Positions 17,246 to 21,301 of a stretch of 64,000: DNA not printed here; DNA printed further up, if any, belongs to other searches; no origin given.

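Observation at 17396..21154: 1252-aa fusion of membrane polyferredoxin, 2Fe-2S ferredoxin, FAD/NAD(P) reductase, second TM, Pro/Ala linker and an unknown C-terminal domain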

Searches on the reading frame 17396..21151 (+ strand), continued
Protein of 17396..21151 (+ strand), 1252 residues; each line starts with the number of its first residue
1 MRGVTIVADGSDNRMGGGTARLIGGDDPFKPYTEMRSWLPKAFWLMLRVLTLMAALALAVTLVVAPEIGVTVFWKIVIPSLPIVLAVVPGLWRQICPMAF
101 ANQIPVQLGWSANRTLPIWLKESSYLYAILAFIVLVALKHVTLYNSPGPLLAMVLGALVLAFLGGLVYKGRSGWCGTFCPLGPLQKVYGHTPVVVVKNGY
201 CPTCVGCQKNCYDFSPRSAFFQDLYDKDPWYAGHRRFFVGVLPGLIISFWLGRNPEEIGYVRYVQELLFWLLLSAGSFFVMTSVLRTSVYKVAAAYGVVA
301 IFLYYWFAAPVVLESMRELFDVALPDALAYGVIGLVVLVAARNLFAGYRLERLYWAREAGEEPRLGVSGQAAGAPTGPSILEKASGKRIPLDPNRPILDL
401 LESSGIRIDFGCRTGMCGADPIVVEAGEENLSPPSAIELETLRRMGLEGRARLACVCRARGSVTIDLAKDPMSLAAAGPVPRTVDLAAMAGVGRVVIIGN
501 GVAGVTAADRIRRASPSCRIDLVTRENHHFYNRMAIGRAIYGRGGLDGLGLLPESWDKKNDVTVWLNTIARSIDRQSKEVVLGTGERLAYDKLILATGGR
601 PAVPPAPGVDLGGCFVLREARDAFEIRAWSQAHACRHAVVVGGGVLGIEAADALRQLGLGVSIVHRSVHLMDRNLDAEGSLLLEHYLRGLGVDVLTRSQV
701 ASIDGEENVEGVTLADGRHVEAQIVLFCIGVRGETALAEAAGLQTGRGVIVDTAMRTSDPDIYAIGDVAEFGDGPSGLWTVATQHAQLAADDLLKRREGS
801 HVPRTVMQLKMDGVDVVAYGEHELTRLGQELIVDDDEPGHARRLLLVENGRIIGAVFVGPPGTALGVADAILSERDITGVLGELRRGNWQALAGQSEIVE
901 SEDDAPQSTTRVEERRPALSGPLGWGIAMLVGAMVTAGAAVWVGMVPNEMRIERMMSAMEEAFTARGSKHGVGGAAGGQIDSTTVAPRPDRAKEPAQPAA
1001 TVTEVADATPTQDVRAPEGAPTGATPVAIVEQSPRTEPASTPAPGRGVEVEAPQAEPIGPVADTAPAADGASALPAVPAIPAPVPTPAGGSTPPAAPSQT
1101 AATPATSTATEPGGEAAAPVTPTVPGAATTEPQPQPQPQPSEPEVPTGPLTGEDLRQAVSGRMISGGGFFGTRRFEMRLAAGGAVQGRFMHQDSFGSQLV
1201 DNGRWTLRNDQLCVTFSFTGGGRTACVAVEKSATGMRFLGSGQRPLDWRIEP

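Call 9: find_homologous_proteins(query=window:17396-21151:+, max_evalue=1e-10)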
Query window:17396-21151:+ (1252 aa): 513 proteins with E <= 1e-10 among 8000 candidates; the best 120 are listed.
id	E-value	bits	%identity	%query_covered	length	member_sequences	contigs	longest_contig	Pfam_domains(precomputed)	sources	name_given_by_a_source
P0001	0.0e+0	2820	100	100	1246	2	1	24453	PF00111.33,PF07992.21,PF00070.34,PF13738.13,PF05834.19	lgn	-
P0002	0.0e+0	1389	53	98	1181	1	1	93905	PF01266.31,PF13450.13,PF00111.33,PF07992.21,PF00070.34,PF13738.13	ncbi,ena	-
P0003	0.0e+0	1373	53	98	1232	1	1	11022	PF12801.13,PF07992.21,PF00070.34,PF13738.13,PF03486.21,PF01262.28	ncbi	-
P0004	0.0e+0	1044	53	69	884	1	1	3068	PF12801.13,PF13241.13,PF00111.33,PF07992.21,PF00070.34,PF13738.13,PF03486.21,PF01262.28,PF18267.8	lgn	-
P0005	0.0e+0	1035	52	69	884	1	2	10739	PF00111.33,PF07992.21,PF00070.34,PF13738.13,PF03486.21,PF18267.8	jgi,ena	-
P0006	1.7e-293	995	51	69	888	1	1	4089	PF00111.33,PF07992.21,PF00070.34,PF01262.28,PF18267.8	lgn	-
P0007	1.1e-284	966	50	69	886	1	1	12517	PF07992.21,PF00070.34,PF13738.13,PF18267.8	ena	-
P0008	3.6e-284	964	50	69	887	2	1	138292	PF13450.13,PF07992.21,PF00070.34,PF13738.13,PF03486.21,PF01262.28,PF18267.8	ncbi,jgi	ncbi:MAG TPA: FAD-dependent oxidoreductase [Magnetospirillaceae bacterium]|jgi:NADPH-dependent 2,4-d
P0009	1.1e-280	953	51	69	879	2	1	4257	PF01266.31,PF07992.21,PF00070.34,PF13738.13,PF04820.21,PF12831.14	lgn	-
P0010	1.9e-280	952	50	69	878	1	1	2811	PF12801.13,PF01266.31,PF00111.33,PF07992.21,PF00070.34,PF13738.13,PF18267.8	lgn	-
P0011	1.2e-279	949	49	69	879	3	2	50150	PF00111.33,PF07992.21,PF00070.34,PF13738.13,PF04820.21,PF18267.8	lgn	-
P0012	1.9e-279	949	50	69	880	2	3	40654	PF01266.31,PF07992.21,PF00070.34,PF13738.13,PF18267.8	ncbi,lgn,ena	-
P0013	4.0e-279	947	50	69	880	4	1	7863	PF12801.13,PF01266.31,PF00111.33,PF07992.21,PF00070.34,PF13738.13,PF04820.21,PF18267.8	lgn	-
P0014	9.6e-279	946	49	69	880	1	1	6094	PF00111.33,PF07992.21,PF00070.34,PF13738.13,PF04820.21,PF18267.8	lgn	-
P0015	1.0e-278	946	49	69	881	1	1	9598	PF00111.33,PF07992.21,PF00070.34,PF13738.13,PF03486.21,PF01262.28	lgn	-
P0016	4.2e-278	944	50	69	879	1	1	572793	PF01266.31,PF00111.33,PF07992.21,PF00070.34,PF13738.13,PF04820.21,PF18267.8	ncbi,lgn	ncbi:MAG: FAD-dependent oxidoreductase [Rhodospirillales bacterium]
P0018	7.8e-278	943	50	69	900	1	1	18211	PF00111.33,PF07992.21,PF00070.34,PF13738.13,PF18267.8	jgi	jgi:NADPH-dependent 2,4-dienoyl-CoA reductase/sulfur reductase-like enzyme/ferredoxin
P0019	4.3e-277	941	50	69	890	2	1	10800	PF00111.33,PF07992.21,PF00070.34,PF13738.13,PF03486.21,PF01262.28,PF04820.21,PF18267.8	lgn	-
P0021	5.7e-277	940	50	69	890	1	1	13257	PF01266.31,PF00111.33,PF07992.21,PF00070.34,PF13738.13,PF01262.28,PF04820.21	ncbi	-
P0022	7.8e-277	940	49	69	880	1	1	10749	PF01266.31,PF00111.33,PF07992.21,PF00070.34,PF13738.13,PF18267.8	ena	-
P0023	8.9e-277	940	50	69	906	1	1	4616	PF00111.33,PF07992.21,PF00070.34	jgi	-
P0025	1.8e-276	939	50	69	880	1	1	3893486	PF00111.33,PF07992.21,PF00070.34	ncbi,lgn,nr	ncbi:FAD-dependent oxidoreductase [Thalassospiraceae bacterium LMO-JJ14]|nr:FAD-dependent oxidoreduc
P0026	1.8e-276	939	50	69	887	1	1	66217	PF00111.33,PF07992.21,PF00070.34,PF13738.13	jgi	jgi:nitrite reductase (NADH) large subunit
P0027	5.6e-276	937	49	69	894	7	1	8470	PF00111.33,PF07992.21,PF00070.34,PF13738.13,PF04820.21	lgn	-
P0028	2.9e-275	935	50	69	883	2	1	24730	PF01266.31,PF00111.33,PF07992.21,PF00070.34,PF01262.28,PF04820.21,PF18267.8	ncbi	-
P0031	6.8e-275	933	49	69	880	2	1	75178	PF01266.31,PF00111.33,PF07992.21,PF00070.34,PF01262.28,PF18267.8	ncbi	-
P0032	1.2e-274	933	50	69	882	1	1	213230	PF00111.33,PF07992.21,PF00070.34,PF13738.13,PF03486.21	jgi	jgi:nitrite reductase (NADH) large subunit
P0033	5.0e-274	931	48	69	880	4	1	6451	PF01266.31,PF00111.33,PF07992.21,PF00070.34,PF13738.13,PF04820.21,PF18267.8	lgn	-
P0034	5.8e-274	930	49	69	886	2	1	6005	PF01266.31,PF00111.33,PF07992.21,PF00070.34,PF13738.13,PF01262.28,PF04820.21,PF18267.8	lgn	-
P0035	5.9e-274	930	50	69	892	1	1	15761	PF00111.33,PF07992.21,PF00070.34,PF01262.28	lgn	-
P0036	6.6e-274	930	49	69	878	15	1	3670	PF01266.31,PF00111.33,PF07992.21,PF00070.34,PF13738.13,PF18267.8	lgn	-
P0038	1.5e-273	929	48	69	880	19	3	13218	PF00111.33,PF07992.21,PF00070.34,PF13738.13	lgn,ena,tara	tara:strand:+ start:572 stop:3214 length:2643 start_codon:yes stop_codon:yes gene_type:complete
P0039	2.6e-273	928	49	70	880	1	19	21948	PF01266.31,PF00111.33,PF07992.21,PF00070.34,PF13738.13,PF04820.21,PF18267.8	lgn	-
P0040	3.1e-273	928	50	69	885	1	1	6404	PF01266.31,PF00111.33,PF07992.21,PF00070.34,PF13738.13,PF01262.28,PF04820.21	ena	-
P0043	4.5e-273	927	50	69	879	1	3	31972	PF01266.31,PF00111.33,PF07992.21,PF00070.34,PF13738.13,PF03486.21,PF04820.21,PF18267.8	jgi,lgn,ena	-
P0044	2.5e-272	925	48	70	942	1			PF01266.31,PF00111.33,PF07992.21,PF00070.34,PF13738.13,PF01262.28,PF04820.21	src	-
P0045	4.0e-272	924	49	69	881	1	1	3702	PF01266.31,PF00111.33,PF07992.21,PF00070.34,PF03486.21,PF01262.28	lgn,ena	-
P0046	4.3e-272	924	49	69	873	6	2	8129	PF01266.31,PF00111.33,PF07992.21,PF00070.34,PF13738.13,PF04820.21,PF18267.8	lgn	-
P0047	8.7e-272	923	49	69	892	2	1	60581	PF00111.33,PF07992.21,PF00070.34,PF13738.13,PF01262.28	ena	-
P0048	1.7e-271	922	49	69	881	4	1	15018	PF01266.31,PF00111.33,PF07992.21,PF00070.34,PF13738.13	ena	-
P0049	2.4e-271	922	48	69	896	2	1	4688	PF00111.33,PF07992.21,PF00070.34,PF03486.21,PF04820.21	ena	-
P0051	9.1e-271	920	51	66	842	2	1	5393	PF13450.13,PF00111.33,PF07992.21,PF00070.34,PF13738.13,PF03486.21,PF01262.28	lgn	-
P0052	2.4e-270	918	49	69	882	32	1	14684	PF00111.33,PF07992.21,PF00070.34,PF04820.21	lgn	-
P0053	9.4e-270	916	51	66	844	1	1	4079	PF00111.33,PF07992.21,PF00070.34,PF13738.13,PF03486.21,PF01262.28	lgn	-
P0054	1.5e-269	916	49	69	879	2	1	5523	PF00111.33,PF07992.21,PF00070.34,PF13738.13,PF04820.21,PF18267.8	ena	-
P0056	5.6e-269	914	49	69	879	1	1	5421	PF01266.31,PF00111.33,PF07992.21,PF00070.34,PF13738.13,PF04820.21,PF18267.8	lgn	-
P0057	1.3e-268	913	49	69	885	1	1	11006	PF01266.31,PF00111.33,PF07992.21,PF00070.34,PF13738.13,PF04820.21,PF18267.8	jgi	jgi:nitrite reductase (NADH) large subunit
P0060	4.8e-268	911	48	69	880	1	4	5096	PF00111.33,PF07992.21,PF00070.34,PF13738.13,PF04820.21,PF18267.8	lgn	-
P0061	6.9e-268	910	47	69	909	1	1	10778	PF00111.33,PF07992.21,PF00070.34,PF13738.13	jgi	jgi:NADPH-dependent 2,4-dienoyl-CoA reductase/sulfur reductase-like enzyme/ferredoxin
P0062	1.3e-267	909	49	69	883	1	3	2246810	PF01266.31,PF00111.33,PF07992.21,PF00070.34,PF13738.13,PF03486.21,PF18267.8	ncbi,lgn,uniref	ncbi:FAD-dependent oxidoreductase [Hoeflea sp. AS60]|uniref:FAD-dependent oxidoreductase n=1 Tax=Hoe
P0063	4.8e-267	907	48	69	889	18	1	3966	PF00111.33,PF07992.21,PF00070.34,PF13738.13,PF04820.21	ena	-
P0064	1.5e-265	902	47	70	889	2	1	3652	PF00111.33,PF07992.21,PF00070.34,PF13738.13,PF01262.28,PF04820.21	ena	-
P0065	2.1e-265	902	48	69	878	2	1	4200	PF00111.33,PF07992.21,PF00070.34,PF18267.8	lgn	-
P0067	2.8e-265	902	49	69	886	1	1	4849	PF01266.31,PF00111.33,PF07992.21,PF00070.34,PF13738.13,PF01262.28,PF18267.8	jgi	jgi:NADPH-dependent 2,4-dienoyl-CoA reductase/sulfur reductase-like enzyme/ferredoxin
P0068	8.3e-265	900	48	69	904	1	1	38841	PF00111.33,PF07992.21,PF00070.34,PF13738.13,PF18267.8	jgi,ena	-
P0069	2.9e-264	898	48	69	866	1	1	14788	PF01266.31,PF00111.33,PF07992.21,PF00070.34,PF13738.13,PF01262.28,PF04820.21,PF18267.8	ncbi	-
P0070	2.9e-264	898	47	69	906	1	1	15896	PF00111.33,PF07992.21,PF00070.34,PF13738.13,PF01262.28,PF04820.21,PF18267.8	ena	-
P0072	7.0e-264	897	48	69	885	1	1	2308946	PF01266.31,PF00111.33,PF07992.21,PF00070.34,PF13738.13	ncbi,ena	-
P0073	4.2e-263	894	47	69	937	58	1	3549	PF01266.31,PF00111.33,PF07992.21,PF00070.34,PF01262.28,PF04820.21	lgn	-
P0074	2.4e-262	892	47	69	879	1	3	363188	PF00111.33,PF07992.21,PF00070.34,PF13738.13,PF18267.8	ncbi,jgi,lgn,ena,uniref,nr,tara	ncbi:FAD-dependent oxidoreductase [uncultured Maritimibacter sp.]|uniref:FAD-dependent oxidoreductas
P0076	3.0e-261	888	48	69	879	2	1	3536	PF00111.33,PF07992.21,PF00070.34,PF18267.8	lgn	-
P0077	3.0e-257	875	48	69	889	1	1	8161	PF00111.33,PF07992.21,PF00070.34,PF18267.8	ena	-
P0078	2.6e-253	862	47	69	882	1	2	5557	PF00111.33,PF07992.21,PF00070.34,PF13738.13,PF18267.8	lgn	-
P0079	3.2e-250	852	47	69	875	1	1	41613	PF00111.33,PF07992.21,PF00070.34,PF13738.13,PF04820.21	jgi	jgi:NADPH-dependent 2,4-dienoyl-CoA reductase/sulfur reductase-like enzyme/ferredoxin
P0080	2.5e-245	836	47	68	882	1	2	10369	PF00111.33,PF07992.21,PF00070.34,PF13738.13,PF18267.8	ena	-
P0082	1.2e-244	833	44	69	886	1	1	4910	PF01266.31,PF00111.33,PF07992.21,PF00070.34,PF13738.13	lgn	-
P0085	5.4e-241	821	46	69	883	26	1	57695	PF00111.33,PF07992.21,PF00070.34,PF01262.28,PF01134.29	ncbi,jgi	-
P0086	7.3e-241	821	44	68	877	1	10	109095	PF01266.31,PF00111.33,PF07992.21,PF00070.34,PF13738.13,PF03486.21,PF01262.28,PF18267.8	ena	-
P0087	9.2e-241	820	45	69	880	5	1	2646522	PF00111.33,PF07992.21,PF00070.34,PF13738.13,PF01262.28,PF18267.8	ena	-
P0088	2.8e-240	819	45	69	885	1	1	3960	PF13450.13,PF00111.33,PF07992.21,PF00070.34,PF13738.13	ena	-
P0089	4.2e-240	818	45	68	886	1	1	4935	PF00111.33,PF07992.21,PF00070.34,PF13738.13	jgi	jgi:nitrite reductase (NADH) large subunit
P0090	5.8e-240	818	43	69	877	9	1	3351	PF01266.31,PF00111.33,PF07992.21,PF00070.34,PF13738.13,PF03486.21,PF01262.28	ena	-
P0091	7.5e-239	814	47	67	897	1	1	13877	PF00111.33,PF07992.21,PF00070.34,PF13738.13,PF01262.28,PF04820.21,PF18267.8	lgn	-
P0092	1.8e-238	813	44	68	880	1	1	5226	PF01266.31,PF00111.33,PF07992.21,PF00070.34,PF13738.13,PF01262.28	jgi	jgi:nitrite reductase (NADH) large subunit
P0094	4.7e-238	811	49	62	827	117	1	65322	PF01266.31,PF00111.33,PF07992.21,PF00070.34,PF13738.13,PF18267.8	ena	-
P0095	2.3e-237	809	47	69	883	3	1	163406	PF01266.31,PF00111.33,PF07992.21,PF00070.34,PF13738.13,PF01262.28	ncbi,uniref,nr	ncbi:FAD-dependent oxidoreductase [Accumulibacter sp.]|uniref:FAD-dependent oxidoreductase n=1 Tax=A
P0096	4.6e-237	808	44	68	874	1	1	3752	PF01266.31,PF00111.33,PF07992.21,PF00070.34,PF13738.13,PF03486.21,PF01262.28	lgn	-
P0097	5.4e-237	808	46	69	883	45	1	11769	PF00111.33,PF07992.21,PF00070.34,PF01262.28,PF01134.29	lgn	-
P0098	5.4e-237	808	45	68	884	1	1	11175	PF01266.31,PF00111.33,PF07992.21,PF00070.34,PF13738.13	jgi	-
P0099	8.1e-237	807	49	63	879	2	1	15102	PF01266.31,PF00111.33,PF07992.21,PF00070.34,PF13738.13,PF01262.28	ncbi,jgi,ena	jgi:NADPH-dependent 2,4-dienoyl-CoA reductase/sulfur reductase-like enzyme/ferredoxin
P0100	1.2e-236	807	44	70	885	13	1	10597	PF12801.13,PF00111.33,PF07992.21,PF00070.34,PF13738.13,PF18267.8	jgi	-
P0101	2.9e-236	805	44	69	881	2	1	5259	PF00111.33,PF07992.21,PF00070.34,PF13738.13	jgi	jgi:nitrite reductase (NADH) large subunit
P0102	3.6e-236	805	44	69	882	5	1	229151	PF00111.33,PF07992.21,PF00070.34,PF13738.13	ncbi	-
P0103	4.3e-236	805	45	69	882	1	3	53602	PF00111.33,PF07992.21,PF00070.34,PF13738.13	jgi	jgi:nitrite reductase (NADH) large subunit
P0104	1.3e-235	803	46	69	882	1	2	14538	PF00111.33,PF07992.21,PF00070.34,PF13738.13,PF01262.28,PF01134.29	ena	-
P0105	1.5e-235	803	46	69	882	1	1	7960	PF00111.33,PF07992.21,PF00070.34,PF13738.13,PF01262.28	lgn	-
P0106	1.5e-235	803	46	69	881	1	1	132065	PF00111.33,PF07992.21,PF00070.34,PF13738.13,PF18267.8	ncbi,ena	-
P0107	1.6e-235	803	46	69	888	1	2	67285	PF00111.33,PF07992.21,PF00070.34,PF13738.13,PF03486.21,PF01262.28,PF01134.29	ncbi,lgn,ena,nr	ncbi:MAG: 2Fe-2S iron-sulfur cluster binding domain-containing protein [Betaproteobacteria bacterium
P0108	4.7e-235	801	46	69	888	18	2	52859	PF00111.33,PF07992.21,PF00070.34,PF01262.28,PF13454.13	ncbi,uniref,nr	ncbi:FAD-dependent oxidoreductase [Accumulibacter sp.]|uniref:FAD-dependent oxidoreductase n=1 Tax=A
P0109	6.0e-235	801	43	67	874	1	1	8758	PF01266.31,PF13450.13,PF00111.33,PF07992.21,PF00070.34,PF13738.13,PF03486.21,PF01262.28,PF18267.8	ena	-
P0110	2.5e-234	799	46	69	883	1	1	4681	PF00111.33,PF07992.21,PF00070.34,PF13738.13,PF01262.28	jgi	-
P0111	4.5e-234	798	45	69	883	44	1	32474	PF00111.33,PF07992.21,PF00070.34,PF01262.28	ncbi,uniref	ncbi:MAG: FAD-dependent oxidoreductase [Accumulibacter sp.]|uniref:FAD-dependent oxidoreductase n=1 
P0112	1.6e-233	796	46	67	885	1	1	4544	PF00111.33,PF07992.21,PF00070.34,PF13738.13,PF03486.21,PF18267.8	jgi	jgi:nitrite reductase (NADH) large subunit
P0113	1.7e-233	796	45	69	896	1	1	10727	PF01266.31,PF00111.33,PF07992.21,PF00070.34,PF13738.13,PF03486.21,PF01262.28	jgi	jgi:NADPH-dependent 2,4-dienoyl-CoA reductase/sulfur reductase-like enzyme/ferredoxin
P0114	2.7e-233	796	44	69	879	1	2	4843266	PF00111.33,PF07992.21,PF00070.34,PF13738.13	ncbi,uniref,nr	ncbi:FAD-dependent oxidoreductase [Methylovirgula sp. 4M-Z18]|uniref:FAD-dependent oxidoreductase n=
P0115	9.3e-233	794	45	69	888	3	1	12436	PF01266.31,PF00111.33,PF07992.21,PF00070.34,PF13738.13,PF01262.28,PF13454.13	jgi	-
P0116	9.5e-233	794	45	69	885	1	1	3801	PF00111.33,PF07992.21,PF00070.34,PF13738.13,PF01262.28,PF18267.8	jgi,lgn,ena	-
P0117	1.1e-232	794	45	69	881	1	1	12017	PF01266.31,PF13450.13,PF00111.33,PF07992.21,PF00070.34,PF13738.13,PF03486.21,PF01262.28,PF01134.29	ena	-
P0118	1.6e-232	793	46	69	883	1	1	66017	PF00111.33,PF07992.21,PF00070.34,PF18267.8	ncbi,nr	ncbi:MAG: FAD-dependent oxidoreductase [Ancalomicrobiaceae bacterium]|nr:FAD-dependent oxidoreductas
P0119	2.0e-232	793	46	69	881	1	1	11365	PF00111.33,PF07992.21,PF00070.34,PF01262.28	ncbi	-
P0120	2.3e-232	793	46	69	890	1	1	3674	PF00111.33,PF07992.21,PF00070.34,PF13738.13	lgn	-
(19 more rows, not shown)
